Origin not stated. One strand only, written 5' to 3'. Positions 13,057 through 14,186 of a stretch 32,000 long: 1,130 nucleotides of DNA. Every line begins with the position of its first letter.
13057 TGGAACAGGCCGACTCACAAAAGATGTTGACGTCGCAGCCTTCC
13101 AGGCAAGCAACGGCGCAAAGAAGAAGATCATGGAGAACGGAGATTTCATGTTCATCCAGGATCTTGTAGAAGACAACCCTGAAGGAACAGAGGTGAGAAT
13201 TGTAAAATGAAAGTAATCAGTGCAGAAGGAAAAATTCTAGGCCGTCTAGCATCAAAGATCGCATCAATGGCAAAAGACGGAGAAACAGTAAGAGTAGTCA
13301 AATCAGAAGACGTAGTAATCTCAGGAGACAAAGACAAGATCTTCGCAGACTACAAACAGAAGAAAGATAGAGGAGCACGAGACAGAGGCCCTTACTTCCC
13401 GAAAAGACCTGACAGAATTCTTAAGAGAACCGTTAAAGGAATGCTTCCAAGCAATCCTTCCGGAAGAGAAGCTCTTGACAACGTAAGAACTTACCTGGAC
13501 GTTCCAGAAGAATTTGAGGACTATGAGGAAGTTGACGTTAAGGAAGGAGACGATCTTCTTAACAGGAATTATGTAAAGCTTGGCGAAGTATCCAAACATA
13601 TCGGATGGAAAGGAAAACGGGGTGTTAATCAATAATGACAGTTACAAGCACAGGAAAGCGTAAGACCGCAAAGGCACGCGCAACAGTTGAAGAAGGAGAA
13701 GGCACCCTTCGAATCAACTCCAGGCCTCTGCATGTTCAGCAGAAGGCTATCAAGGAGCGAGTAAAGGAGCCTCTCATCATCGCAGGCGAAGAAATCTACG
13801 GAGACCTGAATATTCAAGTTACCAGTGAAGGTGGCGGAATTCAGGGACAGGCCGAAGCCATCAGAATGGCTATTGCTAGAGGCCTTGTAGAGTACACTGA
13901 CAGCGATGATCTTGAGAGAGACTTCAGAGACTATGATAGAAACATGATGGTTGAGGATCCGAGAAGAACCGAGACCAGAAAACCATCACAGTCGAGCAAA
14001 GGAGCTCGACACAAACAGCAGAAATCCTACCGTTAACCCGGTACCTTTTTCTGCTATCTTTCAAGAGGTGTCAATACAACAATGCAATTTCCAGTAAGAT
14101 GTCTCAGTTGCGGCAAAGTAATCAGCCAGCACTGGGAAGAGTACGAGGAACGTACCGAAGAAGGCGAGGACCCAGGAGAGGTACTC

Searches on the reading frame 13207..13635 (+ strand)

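Call 28: search_protein_families(library=pfam, proteins=[window:13207-13635:+], max_evalue=0.01)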
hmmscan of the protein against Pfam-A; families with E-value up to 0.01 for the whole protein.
window:13207-13635:+ (142 aa): 1 family
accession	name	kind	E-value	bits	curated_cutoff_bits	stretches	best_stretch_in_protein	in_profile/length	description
PF00572.24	Ribosomal_L13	-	3.3e-15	56.6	23.8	1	3-100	5-117/119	Ribosomal protein L13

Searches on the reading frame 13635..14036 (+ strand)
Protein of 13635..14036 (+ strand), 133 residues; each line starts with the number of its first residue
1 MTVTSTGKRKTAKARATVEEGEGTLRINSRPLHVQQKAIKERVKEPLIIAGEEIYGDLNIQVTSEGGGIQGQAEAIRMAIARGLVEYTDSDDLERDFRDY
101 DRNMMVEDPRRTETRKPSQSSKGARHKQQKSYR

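Call 29: search_protein_families(library=pfam, proteins=[window:13635-14036:+], max_evalue=0.01)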
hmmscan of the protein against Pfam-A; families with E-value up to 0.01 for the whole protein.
window:13635-14036:+ (133 aa): 1 family
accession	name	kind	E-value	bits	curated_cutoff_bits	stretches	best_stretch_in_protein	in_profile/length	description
PF00380.25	Ribosomal_S9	-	2e-32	112.6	22.5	1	7-133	1-121/121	Ribosomal protein S9/S16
